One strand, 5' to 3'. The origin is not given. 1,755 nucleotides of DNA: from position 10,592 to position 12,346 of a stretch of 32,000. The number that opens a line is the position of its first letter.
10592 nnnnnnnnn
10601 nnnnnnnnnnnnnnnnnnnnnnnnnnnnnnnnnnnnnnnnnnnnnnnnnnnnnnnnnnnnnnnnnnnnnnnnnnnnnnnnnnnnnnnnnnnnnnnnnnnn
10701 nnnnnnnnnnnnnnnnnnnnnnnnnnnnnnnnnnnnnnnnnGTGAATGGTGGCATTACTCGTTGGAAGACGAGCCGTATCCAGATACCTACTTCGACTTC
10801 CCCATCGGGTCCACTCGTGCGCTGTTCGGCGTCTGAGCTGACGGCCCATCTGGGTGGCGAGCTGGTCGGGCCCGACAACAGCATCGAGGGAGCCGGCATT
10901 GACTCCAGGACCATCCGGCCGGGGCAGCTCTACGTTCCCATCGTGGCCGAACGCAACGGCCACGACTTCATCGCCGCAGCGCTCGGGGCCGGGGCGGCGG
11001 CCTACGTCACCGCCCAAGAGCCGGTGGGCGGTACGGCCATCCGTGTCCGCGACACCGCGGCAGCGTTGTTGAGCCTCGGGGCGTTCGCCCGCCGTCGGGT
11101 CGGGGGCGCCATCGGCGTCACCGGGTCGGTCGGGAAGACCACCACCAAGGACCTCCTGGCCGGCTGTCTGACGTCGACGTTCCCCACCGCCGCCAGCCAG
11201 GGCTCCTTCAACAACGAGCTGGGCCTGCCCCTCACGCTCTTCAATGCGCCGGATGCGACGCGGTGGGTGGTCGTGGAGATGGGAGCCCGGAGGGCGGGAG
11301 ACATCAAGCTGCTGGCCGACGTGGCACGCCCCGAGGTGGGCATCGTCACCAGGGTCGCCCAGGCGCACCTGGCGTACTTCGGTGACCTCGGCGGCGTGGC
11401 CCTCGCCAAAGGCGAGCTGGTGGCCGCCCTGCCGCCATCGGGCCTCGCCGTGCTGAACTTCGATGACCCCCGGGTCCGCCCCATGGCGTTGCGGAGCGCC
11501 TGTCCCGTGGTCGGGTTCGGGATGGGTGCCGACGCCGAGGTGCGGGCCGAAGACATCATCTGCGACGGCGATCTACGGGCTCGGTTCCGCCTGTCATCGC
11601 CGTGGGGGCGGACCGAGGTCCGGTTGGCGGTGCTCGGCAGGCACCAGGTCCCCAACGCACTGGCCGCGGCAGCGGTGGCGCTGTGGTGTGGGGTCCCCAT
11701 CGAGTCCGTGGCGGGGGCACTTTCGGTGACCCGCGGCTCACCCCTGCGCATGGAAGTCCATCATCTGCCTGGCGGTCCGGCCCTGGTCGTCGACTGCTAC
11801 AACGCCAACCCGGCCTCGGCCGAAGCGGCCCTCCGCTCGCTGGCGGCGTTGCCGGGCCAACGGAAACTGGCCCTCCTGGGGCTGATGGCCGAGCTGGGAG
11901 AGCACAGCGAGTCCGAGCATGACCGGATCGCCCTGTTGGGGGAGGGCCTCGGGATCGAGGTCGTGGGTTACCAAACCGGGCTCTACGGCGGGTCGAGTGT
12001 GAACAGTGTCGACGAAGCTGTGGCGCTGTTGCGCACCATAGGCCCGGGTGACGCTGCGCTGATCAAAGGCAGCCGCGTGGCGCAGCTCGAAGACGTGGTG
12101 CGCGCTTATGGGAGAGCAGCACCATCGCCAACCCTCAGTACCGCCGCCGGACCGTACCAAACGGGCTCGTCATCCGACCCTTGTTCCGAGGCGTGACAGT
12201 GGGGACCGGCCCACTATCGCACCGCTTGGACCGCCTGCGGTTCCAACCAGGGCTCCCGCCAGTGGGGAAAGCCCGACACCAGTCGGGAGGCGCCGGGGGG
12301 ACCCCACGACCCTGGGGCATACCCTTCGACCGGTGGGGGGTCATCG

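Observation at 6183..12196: Complete vanRS / vanHAX glycopeptide-resistance cassette embedded among housekeeping genes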

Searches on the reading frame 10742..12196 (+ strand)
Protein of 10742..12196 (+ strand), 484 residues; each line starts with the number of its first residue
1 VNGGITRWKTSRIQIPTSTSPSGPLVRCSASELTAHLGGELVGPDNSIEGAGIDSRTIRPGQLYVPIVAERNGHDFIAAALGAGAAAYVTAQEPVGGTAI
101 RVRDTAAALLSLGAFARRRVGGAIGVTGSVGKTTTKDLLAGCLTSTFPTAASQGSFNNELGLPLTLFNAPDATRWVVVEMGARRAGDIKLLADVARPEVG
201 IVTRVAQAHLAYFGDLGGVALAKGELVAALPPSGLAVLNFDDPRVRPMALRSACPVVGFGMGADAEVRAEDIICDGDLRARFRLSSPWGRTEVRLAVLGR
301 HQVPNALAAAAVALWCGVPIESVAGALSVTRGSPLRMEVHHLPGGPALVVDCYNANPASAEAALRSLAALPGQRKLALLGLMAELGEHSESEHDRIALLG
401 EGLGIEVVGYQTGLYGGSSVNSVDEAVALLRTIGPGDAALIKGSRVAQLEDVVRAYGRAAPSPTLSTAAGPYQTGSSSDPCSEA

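Call 4: search_protein_families(library=ncbifam, proteins=[window:10742-12196:+])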
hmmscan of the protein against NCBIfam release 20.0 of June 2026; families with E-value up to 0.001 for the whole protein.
window:10742-12196:+ (484 aa): 22 families
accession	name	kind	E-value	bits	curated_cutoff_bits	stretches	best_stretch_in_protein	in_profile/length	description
TIGR01143.1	murF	subfamily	1e-100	337.6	288.6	1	53-456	1-418/418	UDP-N-acetylmuramoyl-tripeptide--D-alanyl-D-alanine ligase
NF008896.0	PRK11929.1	equivalog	5.1e-96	322.5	1023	1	46-456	525-956/965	bifunctional UDP-N-acetylmuramoyl-L-alanyl-D-glutamate--2,6-diaminopimelate ligase MurE/UDP-N-acetylmuramoyl-tripeptide--D-alanyl-D-alanine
NF008041.0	PRK10773.1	equivalog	1.8e-69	234.7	551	1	26-455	2-446/453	UDP-N-acetylmuramoyl-tripeptide--D-alanyl-D-alanine ligase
NF010693.0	PRK14093.1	equivalog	7.7e-63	212.8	544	1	32-455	11-463/479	UDP-N-acetylmuramoylalanyl-D-glutamyl-2,6-diaminopimelate--D-alanyl-D-alanine ligase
NF008897.0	PRK11930.1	equivalog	2.2e-29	102.1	804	1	45-398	21-384/822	bifunctional UDP-N-acetylmuramoyl-tripeptide:D-alanyl-D-alanine ligase/alanine racemase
NF001124.0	PRK00139.1-2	equivalog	4.5e-28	98.2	476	2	197-377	199-380/500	UDP-N-acetylmuramoyl-L-alanyl-D-glutamate--2,6-diaminopimelate ligase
NF001126.0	PRK00139.1-4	equivalog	2e-26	92.6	373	2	198-376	195-371/486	UDP-N-acetylmuramoyl-L-alanyl-D-glutamate--2,6-diaminopimelate ligase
TIGR01085.1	murE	subfamily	1.9e-22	79.9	257.3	2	198-380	179-365/472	UDP-N-acetylmuramyl-tripeptide synthetase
TIGR01082.1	murC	equivalog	1.2e-19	70.7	335.1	1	122-368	101-338/449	UDP-N-acetylmuramate--L-alanine ligase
NF001123.0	PRK00139.1-1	equivalog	7.9e-19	67.7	586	2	198-368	198-371/493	UDP-N-acetylmuramoyl-L-alanyl-D-glutamate--2,6-diaminopimelate ligase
NF053645.1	pMurC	equivalog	1.2e-17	63.8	560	2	279-370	297-388/492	pseudomurein biosynthesis peptide ligase pMurC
TIGR01087.1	murD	equivalog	1.6e-16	60.5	211.95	1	123-367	106-338/441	UDP-N-acetylmuramoyl-L-alanine--D-glutamate ligase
NF053648.1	pMurE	equivalog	4.6e-10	38.8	600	1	190-374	183-354/464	pseudomurein biosynthesis peptide ligase pMurE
TIGR01081.1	mpl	equivalog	9.4e-10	38.1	388.7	1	124-375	105-351/448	UDP-N-acetylmuramate:L-alanyl-gamma-D-glutamyl-meso-diaminopimelate ligase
NF010623.0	PRK14016.1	subfamily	2.4e-09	35.9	877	1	197-384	566-770/871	cyanophycin synthetase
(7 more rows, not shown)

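Call 27: find_homologous_proteins(query=window:10817-12196:+, max_evalue=1e-20)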
Query window:10817-12196:+ (459 aa): 6021 proteins with E <= 1e-20 among 8000 candidates; the best 120 are listed.
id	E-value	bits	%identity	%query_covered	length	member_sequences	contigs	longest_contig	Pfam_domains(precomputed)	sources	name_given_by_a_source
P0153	6.9e-293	989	100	100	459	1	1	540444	PF02875.27,PF08245.19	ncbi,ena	-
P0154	5.2e-247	838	86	100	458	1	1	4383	PF02875.27,PF08245.19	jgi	jgi:UDP-N-acetylmuramoyl-tripeptide--D-alanyl-D-alanine ligase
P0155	1.7e-241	820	87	95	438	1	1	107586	PF02875.27,PF08245.19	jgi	jgi:UDP-N-acetylmuramoyl-tripeptide--D-alanyl-D-alanine ligase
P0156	3.4e-226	769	84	94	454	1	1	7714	PF02875.27,PF08245.19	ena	-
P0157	5.4e-226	769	84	94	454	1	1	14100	PF02875.27,PF08245.19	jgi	-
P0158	3.9e-225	766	82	95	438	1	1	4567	PF02875.27,PF08245.19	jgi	jgi:UDP-N-acetylmuramoyl-tripeptide--D-alanyl-D-alanine ligase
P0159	1.2e-224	764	81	97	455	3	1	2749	PF02875.27,PF08245.19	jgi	jgi:UDP-N-acetylmuramoyl-tripeptide--D-alanyl-D-alanine ligase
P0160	5.1e-222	756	80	98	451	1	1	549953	PF02875.27,PF08245.19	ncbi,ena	-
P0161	8.3e-221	752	82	94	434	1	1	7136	PF02875.27,PF08245.19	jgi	jgi:UDP-N-acetylmuramoyl-tripeptide--D-alanyl-D-alanine ligase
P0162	5.2e-220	749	81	94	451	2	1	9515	PF02875.27,PF08245.19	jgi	jgi:UDP-N-acetylmuramoyl-tripeptide--D-alanyl-D-alanine ligase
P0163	1.3e-219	748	78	99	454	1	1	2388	PF02875.27,PF08245.19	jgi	jgi:UDP-N-acetylmuramoyl-tripeptide--D-alanyl-D-alanine ligase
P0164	5.8e-219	746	79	97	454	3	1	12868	PF02875.27,PF08245.19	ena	-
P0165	9.7e-219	745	79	97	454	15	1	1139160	PF02875.27,PF08245.19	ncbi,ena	-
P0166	2.3e-218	744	81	94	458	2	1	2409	PF02875.27,PF08245.19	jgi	jgi:UDP-N-acetylmuramoyl-tripeptide--D-alanyl-D-alanine ligase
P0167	2.8e-218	743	79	96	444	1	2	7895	PF02875.27,PF08245.19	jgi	jgi:UDP-N-acetylmuramoyl-tripeptide--D-alanyl-D-alanine ligase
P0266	9.7e-206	702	77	95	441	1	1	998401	PF02875.27,PF08245.19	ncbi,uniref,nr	ncbi:UDP-N-acetylmuramoyl-tripeptide--D-alanyl-D-alanine ligase [Conexibacter sp. CPCC 206217]|unire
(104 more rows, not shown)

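Call 28: find_encoding_contigs(protein=P0155, flank=10000, max_places=1)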
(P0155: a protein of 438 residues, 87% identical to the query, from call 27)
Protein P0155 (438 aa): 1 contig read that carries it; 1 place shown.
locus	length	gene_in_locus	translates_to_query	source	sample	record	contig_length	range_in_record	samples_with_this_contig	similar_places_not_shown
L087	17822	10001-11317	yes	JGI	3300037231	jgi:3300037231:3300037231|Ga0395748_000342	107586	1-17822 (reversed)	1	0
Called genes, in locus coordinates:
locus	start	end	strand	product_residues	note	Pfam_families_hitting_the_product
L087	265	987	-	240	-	PF00107:ADH_zinc_N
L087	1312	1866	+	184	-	-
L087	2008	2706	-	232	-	-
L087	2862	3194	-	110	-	PF00120:Gln-synt_C (weak)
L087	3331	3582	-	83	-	-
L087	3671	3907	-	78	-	-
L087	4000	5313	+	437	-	PF13428:TPR_14 (faint)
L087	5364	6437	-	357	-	PF00672:HAMP, PF00512:HisKA, PF02518:HATPase_c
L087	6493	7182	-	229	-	PF00072:Response_reg, PF00486:Trans_reg_C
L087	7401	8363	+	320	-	PF00389:2-Hacid_dh, PF02826:2-Hacid_dh_C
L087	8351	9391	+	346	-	PF01820:Dala_Dala_lig_N, PF02655:ATP-grasp_3 (faint), PF02222:ATP-grasp, PF07478:Dala_Dala_lig_C, PF13535:ATP-grasp_4 (weak)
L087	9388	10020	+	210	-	PF01427:Peptidase_M15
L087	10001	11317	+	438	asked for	PF08245:Mur_ligase_M, PF02875:Mur_ligase_C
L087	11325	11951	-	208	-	PF00857:Isochorismatase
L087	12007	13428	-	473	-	PF00479:G6PD_N, PF02781:G6PD_C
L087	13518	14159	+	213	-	PF00455:DeoRC, PF06026:Rib_5-P_isom_A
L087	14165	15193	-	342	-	PF03446:NAD_binding_2, PF00393:6PGD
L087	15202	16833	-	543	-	PF00342:PGI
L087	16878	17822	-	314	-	?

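Call 29: find_encoding_contigs(protein=P0160, flank=10000, max_places=1)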
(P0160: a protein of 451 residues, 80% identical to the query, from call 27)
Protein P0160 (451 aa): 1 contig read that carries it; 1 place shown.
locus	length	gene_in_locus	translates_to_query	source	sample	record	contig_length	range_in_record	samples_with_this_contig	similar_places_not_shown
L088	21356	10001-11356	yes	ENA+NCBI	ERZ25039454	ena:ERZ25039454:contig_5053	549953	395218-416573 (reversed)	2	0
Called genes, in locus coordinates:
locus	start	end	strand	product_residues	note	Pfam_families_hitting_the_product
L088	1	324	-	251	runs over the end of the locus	PF03704:BTAD, PF13191:AAA_16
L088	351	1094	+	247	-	-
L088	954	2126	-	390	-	PF13469:Sulfotransfer_3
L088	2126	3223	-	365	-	PF06742:DUF1214 (faint)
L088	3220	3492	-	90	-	-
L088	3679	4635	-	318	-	PF00107:ADH_zinc_N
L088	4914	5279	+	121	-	PF01047:MarR, PF12802:MarR_2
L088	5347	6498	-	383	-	PF00672:HAMP, PF00512:HisKA, PF02518:HATPase_c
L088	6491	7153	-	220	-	PF00072:Response_reg, PF00486:Trans_reg_C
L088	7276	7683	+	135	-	PF00389:2-Hacid_dh (weak)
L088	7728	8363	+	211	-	PF02826:2-Hacid_dh_C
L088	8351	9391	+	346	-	PF01820:Dala_Dala_lig_N, PF02222:ATP-grasp (faint), PF07478:Dala_Dala_lig_C, PF13535:ATP-grasp_4 (weak)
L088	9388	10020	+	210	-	PF01427:Peptidase_M15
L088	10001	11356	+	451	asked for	PF08245:Mur_ligase_M, PF02875:Mur_ligase_C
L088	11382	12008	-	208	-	PF00857:Isochorismatase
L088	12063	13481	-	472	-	PF00479:G6PD_N, PF02781:G6PD_C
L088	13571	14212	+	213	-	PF00455:DeoRC, PF06026:Rib_5-P_isom_A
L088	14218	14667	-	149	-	PF00393:6PGD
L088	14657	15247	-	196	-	PF03446:NAD_binding_2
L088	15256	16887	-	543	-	PF00342:PGI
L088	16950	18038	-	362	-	PF00923:TAL_FSA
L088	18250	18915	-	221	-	PF13489:Methyltransf_23, PF00398:RrnaAD, PF13847:Methyltransf_31, PF08241:Methyltransf_11, PF08242:Methyltransf_12, PF13649:Methyltransf_25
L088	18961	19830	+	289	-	PF04072:LCM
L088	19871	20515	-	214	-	PF02630:SCO1-SenC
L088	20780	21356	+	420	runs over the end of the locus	PF05977:MFS_3, PF07690:MFS_1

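Call 35: find_encoding_contigs(protein=P0266, flank=7000, max_places=1)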
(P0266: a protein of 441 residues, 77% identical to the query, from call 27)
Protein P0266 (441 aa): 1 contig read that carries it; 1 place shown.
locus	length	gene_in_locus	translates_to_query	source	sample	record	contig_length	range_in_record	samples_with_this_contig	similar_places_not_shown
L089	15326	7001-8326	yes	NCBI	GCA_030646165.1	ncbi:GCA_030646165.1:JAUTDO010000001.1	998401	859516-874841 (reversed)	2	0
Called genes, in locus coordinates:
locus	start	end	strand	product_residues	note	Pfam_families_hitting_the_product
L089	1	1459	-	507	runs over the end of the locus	PF00082:Peptidase_S8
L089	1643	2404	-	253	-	PF00392:GntR, PF07729:FCD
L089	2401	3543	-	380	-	PF00672:HAMP, PF00512:HisKA, PF02518:HATPase_c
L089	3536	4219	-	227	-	PF00072:Response_reg, PF00486:Trans_reg_C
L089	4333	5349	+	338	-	PF00389:2-Hacid_dh, PF02826:2-Hacid_dh_C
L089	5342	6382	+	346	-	PF01820:Dala_Dala_lig_N, PF02655:ATP-grasp_3, PF02222:ATP-grasp, PF02786:CPSase_L_D2 (weak), PF07478:Dala_Dala_lig_C, PF13535:ATP-grasp_4 (weak)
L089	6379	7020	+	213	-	PF01427:Peptidase_M15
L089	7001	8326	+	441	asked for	PF08245:Mur_ligase_M, PF02875:Mur_ligase_C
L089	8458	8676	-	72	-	PF20068:Amphi-Trp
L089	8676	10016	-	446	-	PF00781:DAGK_cat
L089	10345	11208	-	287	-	PF12679:ABC2_membrane_2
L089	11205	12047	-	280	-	PF00005:ABC_tran, PF13304:AAA_21 (weak)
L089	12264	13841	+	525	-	-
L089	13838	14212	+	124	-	-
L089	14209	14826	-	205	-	PF01583:APS_kinase, PF13671:AAA_33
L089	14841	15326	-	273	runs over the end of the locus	-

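Call 36: find_encoding_contigs(protein=P0165, flank=7000, max_places=1)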
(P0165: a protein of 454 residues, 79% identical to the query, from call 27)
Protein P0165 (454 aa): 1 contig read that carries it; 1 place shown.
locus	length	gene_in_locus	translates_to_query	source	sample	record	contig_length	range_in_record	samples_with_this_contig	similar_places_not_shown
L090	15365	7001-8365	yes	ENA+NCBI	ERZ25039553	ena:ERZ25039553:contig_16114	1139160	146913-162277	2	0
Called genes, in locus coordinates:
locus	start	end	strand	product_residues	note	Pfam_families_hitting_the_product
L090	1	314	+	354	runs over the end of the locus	PF13565:HTH_32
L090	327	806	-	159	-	PF13411:MerR_1, PF00376:MerR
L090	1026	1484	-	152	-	-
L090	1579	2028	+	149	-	PF00583:Acetyltransf_1, PF13673:Acetyltransf_10 (weak), PF13508:Acetyltransf_7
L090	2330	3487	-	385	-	PF00672:HAMP, PF00512:HisKA, PF02518:HATPase_c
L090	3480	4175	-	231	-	PF00072:Response_reg, PF00486:Trans_reg_C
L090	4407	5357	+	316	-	PF00389:2-Hacid_dh, PF02826:2-Hacid_dh_C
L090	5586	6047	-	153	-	-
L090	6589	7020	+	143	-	PF01427:Peptidase_M15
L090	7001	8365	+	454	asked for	PF08245:Mur_ligase_M, PF02875:Mur_ligase_C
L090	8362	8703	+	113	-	-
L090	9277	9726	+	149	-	PF00583:Acetyltransf_1, PF13302:Acetyltransf_3, PF13420:Acetyltransf_4, PF13508:Acetyltransf_7, PF08445:FR47 (weak)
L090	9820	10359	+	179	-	PF00583:Acetyltransf_1, PF13302:Acetyltransf_3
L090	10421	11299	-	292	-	PF01073:3Beta_HSD, PF01370:Epimerase, PF02719:Polysacc_synt_2, PF04321:RmlD_sub_bind (weak), PF13460:NAD_binding_10, PF16363:GDP_Man_Dehyd, PF07993:NAD_binding_4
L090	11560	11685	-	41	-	-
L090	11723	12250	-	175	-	PF13302:Acetyltransf_3, PF00583:Acetyltransf_1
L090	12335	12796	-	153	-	PF08433:KTI12 (weak), PF13238:AAA_18 (weak), PF13671:AAA_33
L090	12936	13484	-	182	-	-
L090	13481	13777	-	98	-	PF13411:MerR_1, PF00376:MerR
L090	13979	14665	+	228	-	PF00239:Resolvase, PF13565:HTH_32 (faint), PF02796:HTH_7 (weak)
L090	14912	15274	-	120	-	-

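Call 45: search_protein_families(library=pfam, proteins=[window:10817-12196:+], max_evalue=0.00001)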
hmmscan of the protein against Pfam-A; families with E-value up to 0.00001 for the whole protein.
window:10817-12196:+ (459 aa): 2 families
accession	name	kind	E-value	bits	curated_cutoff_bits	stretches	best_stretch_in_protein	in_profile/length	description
PF08245.18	Mur_ligase_M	-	2.5e-40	139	24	1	101-288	1-200/200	Mur ligase middle domain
PF02875.26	Mur_ligase_C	-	1.5e-14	55.4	28.4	1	311-420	2-127/127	Mur ligase, glutamate ligase domain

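Call 51: find_related_loci(query=window:10817-12193:+, collection=metagenome_contigs, flank=6000)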
Query window:10817-12193:+ (459 aa) in metagenome_contigs; peptide patterns used: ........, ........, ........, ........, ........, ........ (x = any residue, [..] = any of these).
461 stretches matched a pattern; 276 encode a relative of the query (tblastn E <= 1e-3); the best 80 are kept; 80 distinct loci.
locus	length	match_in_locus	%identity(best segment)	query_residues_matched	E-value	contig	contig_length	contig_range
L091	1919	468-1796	81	1-443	0e+0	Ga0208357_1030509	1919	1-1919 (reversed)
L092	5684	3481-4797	77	1-439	0e+0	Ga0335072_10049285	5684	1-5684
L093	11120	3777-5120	79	1-446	0e+0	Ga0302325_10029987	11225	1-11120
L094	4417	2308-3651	78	4-449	0e+0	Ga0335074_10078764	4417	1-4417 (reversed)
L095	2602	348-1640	80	1-431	0e+0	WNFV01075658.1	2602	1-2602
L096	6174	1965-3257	79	1-431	0e+0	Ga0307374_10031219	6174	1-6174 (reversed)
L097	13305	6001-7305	74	1-433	0e+0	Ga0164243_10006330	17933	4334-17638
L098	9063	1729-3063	70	1-444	0e+0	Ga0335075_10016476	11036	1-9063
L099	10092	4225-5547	70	1-441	0e+0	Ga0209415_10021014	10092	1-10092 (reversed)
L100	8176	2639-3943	69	1-435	0e+0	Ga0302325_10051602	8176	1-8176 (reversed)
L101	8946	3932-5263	70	1-444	0e+0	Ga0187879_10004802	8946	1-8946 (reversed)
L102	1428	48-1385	68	1-444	0e+0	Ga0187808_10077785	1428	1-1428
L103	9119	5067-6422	69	1-454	0e+0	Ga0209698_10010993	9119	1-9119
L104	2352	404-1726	68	1-435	0e+0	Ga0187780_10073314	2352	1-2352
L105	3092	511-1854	67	1-443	0e+0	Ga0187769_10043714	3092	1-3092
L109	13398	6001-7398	64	1-459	5e-176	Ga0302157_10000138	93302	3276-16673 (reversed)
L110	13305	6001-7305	68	1-435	6e-176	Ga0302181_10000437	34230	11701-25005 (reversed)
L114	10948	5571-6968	63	1-458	1e-175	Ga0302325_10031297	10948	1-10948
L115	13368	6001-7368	66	1-455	1e-175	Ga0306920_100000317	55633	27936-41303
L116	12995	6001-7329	67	1-432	3e-175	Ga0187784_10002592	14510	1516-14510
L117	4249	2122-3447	69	1-441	1e-180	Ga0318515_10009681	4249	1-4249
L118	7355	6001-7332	66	1-443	2e-174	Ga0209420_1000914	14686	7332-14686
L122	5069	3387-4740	68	1-452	4e-172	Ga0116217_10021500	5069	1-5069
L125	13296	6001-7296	68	1-431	5e-168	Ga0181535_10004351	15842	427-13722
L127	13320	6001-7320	63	1-437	9e-160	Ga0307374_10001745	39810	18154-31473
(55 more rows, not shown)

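Call 55: search_protein_families(library=pfam, proteins=[L109:675-2120:+, L109:1538-3433:-, L109:3376-4485:-, L109:3436-4827:+, L109:4891-5964:-, L109:6001-7314:+, L109:7311-9791:-, L109:9689-12301:-, L109:11857-13038:-, L109:8247-9941:+], max_evalue=0.000001)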
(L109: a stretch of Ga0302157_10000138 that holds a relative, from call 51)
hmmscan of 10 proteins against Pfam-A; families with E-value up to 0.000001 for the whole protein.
L109:675-2120:+ (481 aa): 0 families

L109:1538-3433:- (631 aa): 0 families

L109:3376-4485:- (369 aa): 0 families

L109:3436-4827:+ (463 aa): 2 families
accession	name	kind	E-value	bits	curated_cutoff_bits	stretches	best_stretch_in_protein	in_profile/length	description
PF13520.12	AA_permease_2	-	1.2e-23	84.2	27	1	20-412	3-405/427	Amino acid permease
PF00324.27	AA_permease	-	1.6e-18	67.1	24.6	1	39-416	17-420/470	Amino acid permease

L109:4891-5964:- (357 aa): 3 families
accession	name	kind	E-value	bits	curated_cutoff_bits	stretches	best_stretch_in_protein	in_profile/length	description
PF07478.18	Dala_Dala_lig_C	-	8e-66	221.9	24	1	140-338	2-203/204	D-ala D-ala ligase C-terminus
PF01820.27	Dala_Dala_lig_N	-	2.4e-23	83.4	34.6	1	7-122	2-121/121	D-ala D-ala ligase N-terminus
PF02222.28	ATP-grasp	-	1.9e-13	50.9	27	1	139-308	2-160/179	ATP-grasp domain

L109:6001-7314:+ (437 aa): 2 families
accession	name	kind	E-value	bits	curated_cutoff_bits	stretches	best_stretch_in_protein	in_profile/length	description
PF08245.18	Mur_ligase_M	-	1.8e-42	146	24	1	102-289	1-200/200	Mur ligase middle domain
PF02875.26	Mur_ligase_C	-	4.1e-16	60.4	28.4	1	312-421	2-127/127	Mur ligase, glutamate ligase domain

L109:7311-9791:- (826 aa): 0 families

L109:9689-12301:- (870 aa): 0 families

L109:11857-13038:- (393 aa): 1 family
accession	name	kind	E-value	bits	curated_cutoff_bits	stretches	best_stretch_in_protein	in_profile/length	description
PF01636.29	APH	-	3.8e-23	82.9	23.2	1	75-325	6-233/239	Phosphotransferase enzyme family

L109:8247-9941:+ (564 aa): 0 families
